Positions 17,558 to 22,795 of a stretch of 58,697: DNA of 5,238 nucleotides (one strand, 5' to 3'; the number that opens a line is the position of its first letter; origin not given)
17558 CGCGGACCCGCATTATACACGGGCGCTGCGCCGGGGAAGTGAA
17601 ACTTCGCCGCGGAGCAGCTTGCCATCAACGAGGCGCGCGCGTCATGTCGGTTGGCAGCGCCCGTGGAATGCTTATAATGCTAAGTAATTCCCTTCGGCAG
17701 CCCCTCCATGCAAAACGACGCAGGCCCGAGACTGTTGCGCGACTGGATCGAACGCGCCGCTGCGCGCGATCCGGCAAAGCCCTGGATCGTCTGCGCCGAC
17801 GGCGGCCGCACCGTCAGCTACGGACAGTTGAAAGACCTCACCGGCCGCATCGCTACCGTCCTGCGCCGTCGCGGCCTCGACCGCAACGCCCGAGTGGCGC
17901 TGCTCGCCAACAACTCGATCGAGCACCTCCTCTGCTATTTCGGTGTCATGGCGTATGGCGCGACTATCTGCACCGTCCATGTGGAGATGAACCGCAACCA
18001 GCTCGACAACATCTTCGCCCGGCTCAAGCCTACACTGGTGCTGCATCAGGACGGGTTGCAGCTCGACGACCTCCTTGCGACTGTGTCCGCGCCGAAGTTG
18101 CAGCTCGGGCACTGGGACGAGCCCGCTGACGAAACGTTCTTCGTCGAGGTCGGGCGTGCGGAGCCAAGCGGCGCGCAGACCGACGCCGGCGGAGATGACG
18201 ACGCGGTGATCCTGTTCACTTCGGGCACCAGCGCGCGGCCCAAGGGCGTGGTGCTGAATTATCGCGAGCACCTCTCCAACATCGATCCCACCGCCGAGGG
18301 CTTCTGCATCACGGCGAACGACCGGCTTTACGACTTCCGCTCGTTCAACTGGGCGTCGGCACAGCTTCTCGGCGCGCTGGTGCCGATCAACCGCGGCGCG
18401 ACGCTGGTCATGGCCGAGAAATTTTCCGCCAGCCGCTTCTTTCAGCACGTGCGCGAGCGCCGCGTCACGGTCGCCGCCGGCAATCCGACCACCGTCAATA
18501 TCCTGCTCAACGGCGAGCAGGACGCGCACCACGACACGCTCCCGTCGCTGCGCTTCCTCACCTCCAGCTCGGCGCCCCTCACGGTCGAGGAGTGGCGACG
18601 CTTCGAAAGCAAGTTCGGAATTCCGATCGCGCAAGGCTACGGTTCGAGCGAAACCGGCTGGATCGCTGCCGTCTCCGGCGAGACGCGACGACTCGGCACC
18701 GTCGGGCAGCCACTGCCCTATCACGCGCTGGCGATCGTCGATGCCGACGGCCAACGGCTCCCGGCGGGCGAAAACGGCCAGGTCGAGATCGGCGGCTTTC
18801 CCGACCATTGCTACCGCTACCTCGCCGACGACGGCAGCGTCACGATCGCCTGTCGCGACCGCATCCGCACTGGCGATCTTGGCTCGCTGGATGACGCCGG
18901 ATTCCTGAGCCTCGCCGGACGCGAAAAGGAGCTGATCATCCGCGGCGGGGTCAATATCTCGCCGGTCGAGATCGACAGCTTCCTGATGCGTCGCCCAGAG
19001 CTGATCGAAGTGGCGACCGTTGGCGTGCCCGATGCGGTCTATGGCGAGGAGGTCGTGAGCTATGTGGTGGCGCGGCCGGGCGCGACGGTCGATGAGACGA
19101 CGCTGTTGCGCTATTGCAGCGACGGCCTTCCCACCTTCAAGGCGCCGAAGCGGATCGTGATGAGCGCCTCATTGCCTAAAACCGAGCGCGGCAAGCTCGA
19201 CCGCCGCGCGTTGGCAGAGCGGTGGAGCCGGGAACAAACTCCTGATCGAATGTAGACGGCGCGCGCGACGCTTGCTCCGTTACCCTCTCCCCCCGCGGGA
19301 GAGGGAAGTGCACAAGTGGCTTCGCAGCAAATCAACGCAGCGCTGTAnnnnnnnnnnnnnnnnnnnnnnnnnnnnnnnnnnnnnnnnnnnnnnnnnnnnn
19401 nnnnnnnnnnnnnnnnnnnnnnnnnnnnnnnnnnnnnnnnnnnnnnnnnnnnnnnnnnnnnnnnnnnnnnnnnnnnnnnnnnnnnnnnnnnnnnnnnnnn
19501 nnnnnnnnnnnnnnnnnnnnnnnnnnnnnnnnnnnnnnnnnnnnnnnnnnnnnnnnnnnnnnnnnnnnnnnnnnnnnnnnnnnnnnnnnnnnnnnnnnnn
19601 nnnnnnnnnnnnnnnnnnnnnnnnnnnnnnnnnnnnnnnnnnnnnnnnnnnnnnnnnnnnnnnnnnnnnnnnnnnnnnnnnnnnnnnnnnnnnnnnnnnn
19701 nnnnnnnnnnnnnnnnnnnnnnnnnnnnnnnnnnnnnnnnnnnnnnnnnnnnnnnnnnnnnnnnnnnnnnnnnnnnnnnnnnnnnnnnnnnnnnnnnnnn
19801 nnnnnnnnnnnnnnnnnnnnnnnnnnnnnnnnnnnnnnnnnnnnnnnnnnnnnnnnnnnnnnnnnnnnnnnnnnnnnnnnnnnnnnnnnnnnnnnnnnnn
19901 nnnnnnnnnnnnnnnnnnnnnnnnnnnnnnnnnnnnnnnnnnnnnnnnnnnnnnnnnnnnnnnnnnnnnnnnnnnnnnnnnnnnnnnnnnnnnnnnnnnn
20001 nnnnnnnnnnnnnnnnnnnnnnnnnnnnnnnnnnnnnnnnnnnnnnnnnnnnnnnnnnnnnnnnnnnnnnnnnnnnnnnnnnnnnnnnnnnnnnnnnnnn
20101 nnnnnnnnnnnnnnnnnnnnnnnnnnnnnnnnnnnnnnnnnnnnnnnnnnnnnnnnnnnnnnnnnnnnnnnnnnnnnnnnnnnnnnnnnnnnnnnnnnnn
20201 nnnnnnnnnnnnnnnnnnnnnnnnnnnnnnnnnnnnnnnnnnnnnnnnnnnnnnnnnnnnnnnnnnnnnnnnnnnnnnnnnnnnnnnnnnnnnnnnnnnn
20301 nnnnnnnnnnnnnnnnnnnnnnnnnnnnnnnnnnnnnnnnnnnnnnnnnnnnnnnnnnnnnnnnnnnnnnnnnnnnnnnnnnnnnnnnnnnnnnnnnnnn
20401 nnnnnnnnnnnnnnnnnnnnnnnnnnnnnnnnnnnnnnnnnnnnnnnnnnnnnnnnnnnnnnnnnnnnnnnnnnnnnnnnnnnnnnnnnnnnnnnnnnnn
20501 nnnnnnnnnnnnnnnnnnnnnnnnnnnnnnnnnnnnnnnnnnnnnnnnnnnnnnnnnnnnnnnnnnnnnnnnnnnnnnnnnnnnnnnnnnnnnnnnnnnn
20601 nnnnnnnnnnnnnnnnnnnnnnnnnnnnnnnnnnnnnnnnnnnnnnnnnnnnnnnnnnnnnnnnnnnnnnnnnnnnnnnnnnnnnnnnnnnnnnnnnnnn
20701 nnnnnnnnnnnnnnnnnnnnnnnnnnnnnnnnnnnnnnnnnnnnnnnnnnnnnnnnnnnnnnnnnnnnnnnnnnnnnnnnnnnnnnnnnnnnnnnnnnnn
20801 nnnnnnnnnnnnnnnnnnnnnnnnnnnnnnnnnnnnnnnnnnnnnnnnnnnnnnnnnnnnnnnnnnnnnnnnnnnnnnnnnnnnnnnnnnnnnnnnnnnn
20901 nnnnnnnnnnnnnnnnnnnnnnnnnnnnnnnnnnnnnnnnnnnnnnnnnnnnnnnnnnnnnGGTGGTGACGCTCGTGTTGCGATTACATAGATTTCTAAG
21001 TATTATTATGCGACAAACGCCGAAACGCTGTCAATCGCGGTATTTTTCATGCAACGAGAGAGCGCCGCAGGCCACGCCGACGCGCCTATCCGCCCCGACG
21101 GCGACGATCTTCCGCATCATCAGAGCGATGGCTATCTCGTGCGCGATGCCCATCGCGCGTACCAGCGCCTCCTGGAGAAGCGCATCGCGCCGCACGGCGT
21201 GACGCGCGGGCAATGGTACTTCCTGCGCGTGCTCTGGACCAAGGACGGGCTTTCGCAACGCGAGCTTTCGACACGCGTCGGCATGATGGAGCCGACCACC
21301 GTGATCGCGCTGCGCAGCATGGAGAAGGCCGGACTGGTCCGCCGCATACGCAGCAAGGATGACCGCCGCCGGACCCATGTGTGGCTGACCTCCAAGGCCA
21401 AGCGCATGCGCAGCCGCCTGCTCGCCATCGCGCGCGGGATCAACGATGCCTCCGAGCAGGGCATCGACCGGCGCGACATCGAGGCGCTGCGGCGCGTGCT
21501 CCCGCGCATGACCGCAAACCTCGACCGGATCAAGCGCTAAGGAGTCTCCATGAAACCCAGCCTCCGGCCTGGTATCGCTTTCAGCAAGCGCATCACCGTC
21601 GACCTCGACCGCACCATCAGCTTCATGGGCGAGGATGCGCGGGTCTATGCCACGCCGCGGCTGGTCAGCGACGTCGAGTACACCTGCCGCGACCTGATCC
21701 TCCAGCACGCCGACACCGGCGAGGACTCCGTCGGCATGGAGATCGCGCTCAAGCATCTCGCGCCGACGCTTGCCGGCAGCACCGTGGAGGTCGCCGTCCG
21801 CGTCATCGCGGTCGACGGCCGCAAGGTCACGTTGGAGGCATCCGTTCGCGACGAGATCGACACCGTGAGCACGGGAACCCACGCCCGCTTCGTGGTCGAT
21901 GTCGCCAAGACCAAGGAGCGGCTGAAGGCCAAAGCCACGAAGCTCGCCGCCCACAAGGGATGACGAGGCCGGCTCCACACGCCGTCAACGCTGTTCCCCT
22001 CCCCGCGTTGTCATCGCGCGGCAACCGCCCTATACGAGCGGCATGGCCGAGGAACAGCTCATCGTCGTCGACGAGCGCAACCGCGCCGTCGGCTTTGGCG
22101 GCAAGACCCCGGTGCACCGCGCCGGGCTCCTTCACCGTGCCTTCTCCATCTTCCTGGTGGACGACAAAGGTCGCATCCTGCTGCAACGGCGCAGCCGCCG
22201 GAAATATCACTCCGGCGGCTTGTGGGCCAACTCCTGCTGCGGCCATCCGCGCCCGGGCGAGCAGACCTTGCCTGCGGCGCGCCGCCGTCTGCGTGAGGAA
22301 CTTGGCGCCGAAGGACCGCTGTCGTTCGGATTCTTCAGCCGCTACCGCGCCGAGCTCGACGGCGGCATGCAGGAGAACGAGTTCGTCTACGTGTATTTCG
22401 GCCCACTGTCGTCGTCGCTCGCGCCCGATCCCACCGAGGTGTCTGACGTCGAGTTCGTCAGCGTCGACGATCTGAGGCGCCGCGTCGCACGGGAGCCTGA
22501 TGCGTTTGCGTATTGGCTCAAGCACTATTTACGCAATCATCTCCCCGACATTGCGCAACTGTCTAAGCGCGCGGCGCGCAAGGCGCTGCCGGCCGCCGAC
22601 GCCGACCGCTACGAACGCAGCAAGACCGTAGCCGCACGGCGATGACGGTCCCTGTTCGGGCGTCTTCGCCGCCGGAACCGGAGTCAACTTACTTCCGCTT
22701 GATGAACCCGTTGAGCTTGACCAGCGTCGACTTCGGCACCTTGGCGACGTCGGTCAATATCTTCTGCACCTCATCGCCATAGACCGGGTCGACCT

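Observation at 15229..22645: MarR-associated prFMN locus: two divergent UbiD paralogues bracketing an acyl-CoA ligase, plus UbiX, a hotdog thioesterase and Idi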

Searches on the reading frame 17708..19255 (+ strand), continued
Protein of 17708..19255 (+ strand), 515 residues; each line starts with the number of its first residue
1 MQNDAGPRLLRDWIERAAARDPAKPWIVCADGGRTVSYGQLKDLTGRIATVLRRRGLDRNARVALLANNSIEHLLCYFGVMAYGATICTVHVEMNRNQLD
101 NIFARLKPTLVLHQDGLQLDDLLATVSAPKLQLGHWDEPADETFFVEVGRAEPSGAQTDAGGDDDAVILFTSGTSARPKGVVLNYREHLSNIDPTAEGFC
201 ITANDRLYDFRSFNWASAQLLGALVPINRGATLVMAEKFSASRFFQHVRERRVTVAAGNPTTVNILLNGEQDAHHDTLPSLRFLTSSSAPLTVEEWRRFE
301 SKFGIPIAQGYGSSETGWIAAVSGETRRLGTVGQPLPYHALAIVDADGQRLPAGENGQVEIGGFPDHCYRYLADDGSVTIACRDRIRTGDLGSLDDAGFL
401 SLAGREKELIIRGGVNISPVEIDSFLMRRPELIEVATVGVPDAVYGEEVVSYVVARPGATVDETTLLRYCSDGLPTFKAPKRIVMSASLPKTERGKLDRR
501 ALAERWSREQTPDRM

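Call 71: find_encoding_contigs(protein=P0117, flank=8000, max_places=1)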
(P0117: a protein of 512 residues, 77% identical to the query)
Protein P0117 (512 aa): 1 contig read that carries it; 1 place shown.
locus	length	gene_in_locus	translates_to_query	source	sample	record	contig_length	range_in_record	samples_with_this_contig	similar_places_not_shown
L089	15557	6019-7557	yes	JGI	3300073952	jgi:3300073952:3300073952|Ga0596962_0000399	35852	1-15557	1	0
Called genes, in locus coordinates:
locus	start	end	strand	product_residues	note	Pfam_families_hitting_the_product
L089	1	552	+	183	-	?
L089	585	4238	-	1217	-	PF03707:MHYT, PF13188:PAS_8 (faint), PF12860:PAS_7, PF12860:PAS_7, PF00989:PAS (weak), PF08448:PAS_4, PF00990:GGDEF, PF00563:EAL, +1 more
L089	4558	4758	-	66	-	-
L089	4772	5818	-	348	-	PF00355:Rieske, PF19298:KshA_C (faint), PF19112:VanA_C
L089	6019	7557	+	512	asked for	PF00501:AMP-binding, PF13193:AMP-binding_C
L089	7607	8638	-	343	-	-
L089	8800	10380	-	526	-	PF20695:UbiD_N, PF01977:UbiD, PF20696:UbiD_C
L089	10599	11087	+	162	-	PF01047:MarR, PF12802:MarR_2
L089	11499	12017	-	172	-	PF09361:Phasin_2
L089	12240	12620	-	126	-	PF09361:Phasin_2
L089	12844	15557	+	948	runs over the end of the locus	PF00989:PAS, PF08448:PAS_4, PF13188:PAS_8 (weak), PF13426:PAS_9, PF00512:HisKA, PF02518:HATPase_c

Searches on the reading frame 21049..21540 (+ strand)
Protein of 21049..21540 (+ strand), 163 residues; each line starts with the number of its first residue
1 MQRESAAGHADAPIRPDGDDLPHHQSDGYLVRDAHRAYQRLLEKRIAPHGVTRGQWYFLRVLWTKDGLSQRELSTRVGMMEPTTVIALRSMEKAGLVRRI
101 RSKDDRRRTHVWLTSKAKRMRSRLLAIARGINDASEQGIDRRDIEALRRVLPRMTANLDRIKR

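Call 3: search_protein_families(library=pfam, proteins=[window:21049-21540:+])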
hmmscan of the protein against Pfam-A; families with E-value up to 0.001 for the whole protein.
window:21049-21540:+ (163 aa): 5 families
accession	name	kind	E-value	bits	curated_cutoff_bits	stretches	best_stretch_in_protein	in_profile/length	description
PF01047.28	MarR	-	4.2e-12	46.2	24.6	1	52-108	2-58/59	MarR family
PF12802.13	MarR_2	-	3.7e-11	43.5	27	1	49-108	1-61/61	MarR family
PF13463.12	HTH_27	-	8.3e-07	29.6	22.2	1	52-117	2-68/68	Winged helix DNA-binding domain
PF22381.2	Staph_reg_Sar_Rot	-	1e-05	26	27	1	49-119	10-80/85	Transcriptional regulator SarA/Rot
PF13412.12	HTH_24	-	0.00043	20.2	21.9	1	59-98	9-48/48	Winged helix-turn-helix DNA-binding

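Call 4: search_protein_families(library=ncbifam, proteins=[window:21049-21540:+])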
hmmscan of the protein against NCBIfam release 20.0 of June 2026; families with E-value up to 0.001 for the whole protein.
window:21049-21540:+ (163 aa): 8 families
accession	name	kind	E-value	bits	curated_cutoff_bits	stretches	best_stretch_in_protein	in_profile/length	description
TIGR04472.1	reg_rSAM_mob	hypoth_equivalog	5.2e-16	59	240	1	34-160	9-138/141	radical SAM mobile pair system MarR family transcriptional regulator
TIGR02337.1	HpaR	equivalog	7.8e-15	54.9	121.2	1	46-152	21-127/130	homoprotocatechuate degradation operon regulator HpaR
NF002926.0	PRK03573.1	equivalog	3e-12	46.7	120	1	35-161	13-140/144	transcriptional regulator SlyA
NF053777.1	Saro0803TransReg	equivalog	7.9e-11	41.8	200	1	28-146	12-130/140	Saro_0803 family transcriptional regulator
NF045593.1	bilirub_TF_BilQ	equivalog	1.8e-10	40.7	125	1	26-155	3-132/135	bilirubin utilization transcriptional regulator BilQ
NF052638.1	TransRegOhrRVib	equivalog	3.5e-10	39.8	200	1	36-156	24-138/141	transcriptional regulator OhrR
NF050133.1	TransRegFabT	equivalog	3.6e-06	27.3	200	1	73-162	49-138/138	fatty acid biosynthesis transcriptional regulator FabT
NF041230.1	BagL_FevM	exception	0.00039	20.5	230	1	30-144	19-131/145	MarR family transcriptional regulator BagL/FevM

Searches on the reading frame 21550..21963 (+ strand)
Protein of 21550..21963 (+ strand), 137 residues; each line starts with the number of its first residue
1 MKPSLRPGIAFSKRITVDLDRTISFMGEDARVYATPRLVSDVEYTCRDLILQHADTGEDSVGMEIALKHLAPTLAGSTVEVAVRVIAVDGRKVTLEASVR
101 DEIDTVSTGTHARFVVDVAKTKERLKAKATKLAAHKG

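Call 3: search_protein_families(library=pfam, proteins=[window:21550-21963:+])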
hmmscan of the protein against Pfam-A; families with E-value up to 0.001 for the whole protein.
window:21550-21963:+ (137 aa): 2 families
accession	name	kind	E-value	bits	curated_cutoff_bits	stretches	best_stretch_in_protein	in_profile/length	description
PF22636.2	FlK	-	1.3e-29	102.8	27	1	17-118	1-102/103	Fluoroacetyl-CoA-specific thioesterase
PF03061.28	4HBT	-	0.00054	20.7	20.6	1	45-106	16-77/79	Thioesterase superfamily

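Call 4: search_protein_families(library=ncbifam, proteins=[window:21550-21963:+])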
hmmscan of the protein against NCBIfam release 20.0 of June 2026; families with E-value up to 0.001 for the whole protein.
window:21550-21963:+ (137 aa): 0 families

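Call 49: search_solved_structures(query=window:21550-21963:+, max_evalue=0.01)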
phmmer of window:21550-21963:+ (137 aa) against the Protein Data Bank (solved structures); distinct sequences matched with E-value up to 0.01: 8.
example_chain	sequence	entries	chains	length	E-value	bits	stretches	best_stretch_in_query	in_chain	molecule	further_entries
3p3f_A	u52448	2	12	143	7.2e-13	52.1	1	27-128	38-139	Fluoroacetyl coenzyme A thioesterase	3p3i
3kv7_A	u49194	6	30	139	8.7e-13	51.9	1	27-128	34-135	fluoroacetyl-CoA thioesterase FlK | Fluoroacetyl-CoA thioesterase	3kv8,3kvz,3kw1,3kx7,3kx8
3p2q_A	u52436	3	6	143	9.4e-13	51.8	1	27-128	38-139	Fluoroacetyl coenzyme A thioesterase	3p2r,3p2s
3kuv_A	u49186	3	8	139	3.1e-12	50.1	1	27-128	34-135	Fluoroacetyl coenzyme A thioesterase | Fluoroacetyl-CoA thioesterase FlK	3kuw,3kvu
3kvi_A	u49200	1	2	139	4.2e-12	49.7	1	27-128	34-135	Fluoroacetyl-CoA thioesterase FlK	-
2cwz_A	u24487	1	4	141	1.5e-07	35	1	14-123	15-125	thioesterase family protein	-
3qoo_A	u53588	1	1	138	0.00063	23.3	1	51-123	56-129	Uncharacterized protein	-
2q78_A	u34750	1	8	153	0.0058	20.2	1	19-130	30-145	Uncharacterized protein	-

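Call 72: search_solved_structures(query=window:21550-21963:+, max_evalue=0.000001, show_alignments=2)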
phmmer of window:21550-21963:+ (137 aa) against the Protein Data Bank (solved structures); distinct sequences matched with E-value up to 0.000001: 6.
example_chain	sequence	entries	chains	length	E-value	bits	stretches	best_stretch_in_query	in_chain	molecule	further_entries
3p3f_A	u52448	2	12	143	7.2e-13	52.1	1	27-128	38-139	Fluoroacetyl coenzyme A thioesterase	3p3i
3kv7_A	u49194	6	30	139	8.7e-13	51.9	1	27-128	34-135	fluoroacetyl-CoA thioesterase FlK | Fluoroacetyl-CoA thioesterase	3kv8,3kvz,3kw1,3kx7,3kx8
3p2q_A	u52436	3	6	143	9.4e-13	51.8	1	27-128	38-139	Fluoroacetyl coenzyme A thioesterase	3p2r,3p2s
3kuv_A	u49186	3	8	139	3.1e-12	50.1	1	27-128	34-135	Fluoroacetyl coenzyme A thioesterase | Fluoroacetyl-CoA thioesterase FlK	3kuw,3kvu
3kvi_A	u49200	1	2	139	4.2e-12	49.7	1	27-128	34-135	Fluoroacetyl-CoA thioesterase FlK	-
2cwz_A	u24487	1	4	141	1.5e-07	35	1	14-123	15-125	thioesterase family protein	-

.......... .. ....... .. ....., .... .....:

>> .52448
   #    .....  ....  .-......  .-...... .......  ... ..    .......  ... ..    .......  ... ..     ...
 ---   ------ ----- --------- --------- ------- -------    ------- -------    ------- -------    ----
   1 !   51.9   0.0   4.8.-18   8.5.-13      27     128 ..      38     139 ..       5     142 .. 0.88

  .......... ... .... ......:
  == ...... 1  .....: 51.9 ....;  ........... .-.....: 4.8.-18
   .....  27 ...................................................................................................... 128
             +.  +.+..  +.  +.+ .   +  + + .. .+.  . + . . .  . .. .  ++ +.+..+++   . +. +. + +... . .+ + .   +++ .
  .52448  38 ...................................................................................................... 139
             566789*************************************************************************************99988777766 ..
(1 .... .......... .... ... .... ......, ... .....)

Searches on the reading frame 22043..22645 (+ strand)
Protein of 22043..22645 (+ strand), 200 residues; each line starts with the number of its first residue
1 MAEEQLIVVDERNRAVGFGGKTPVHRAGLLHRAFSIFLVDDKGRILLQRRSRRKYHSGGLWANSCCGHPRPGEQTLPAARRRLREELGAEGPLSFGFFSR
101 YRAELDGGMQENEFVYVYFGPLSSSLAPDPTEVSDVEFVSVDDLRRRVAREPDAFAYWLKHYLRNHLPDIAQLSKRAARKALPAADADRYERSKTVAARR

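Call 3: search_protein_families(library=pfam, proteins=[window:22043-22645:+])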
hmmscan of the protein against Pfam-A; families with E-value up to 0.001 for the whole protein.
window:22043-22645:+ (200 aa): 1 family
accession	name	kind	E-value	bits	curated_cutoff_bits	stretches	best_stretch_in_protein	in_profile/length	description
PF00293.34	NUDIX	-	1.1e-23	84.2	21.1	1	30-153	2-128/134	NUDIX domain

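Call 4: search_protein_families(library=ncbifam, proteins=[window:22043-22645:+])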
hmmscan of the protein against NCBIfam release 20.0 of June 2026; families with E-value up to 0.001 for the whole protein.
window:22043-22645:+ (200 aa): 5 families
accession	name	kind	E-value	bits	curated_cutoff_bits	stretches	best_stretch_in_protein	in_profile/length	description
NF002995.0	PRK03759.1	equivalog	1.3e-46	158.6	127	1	2-164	5-170/185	isopentenyl-diphosphate Delta-isomerase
TIGR02150.1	IPP_isom_1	equivalog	1.4e-31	109.5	105.8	1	6-162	1-158/159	isopentenyl-diphosphate delta-isomerase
NF011922.0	PRK15393.1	equivalog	5.4e-13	49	152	1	4-160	11-167/182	NUDIX hydrolase YfcD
NF041653.1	Nud_hyd_Meth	equivalog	3.7e-09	36.6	300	1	9-162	5-156/170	Nudix hydrolase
NF006530.0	PRK08999.1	equivalog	0.00028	20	245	1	38-89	13-62/315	Nudix family hydrolase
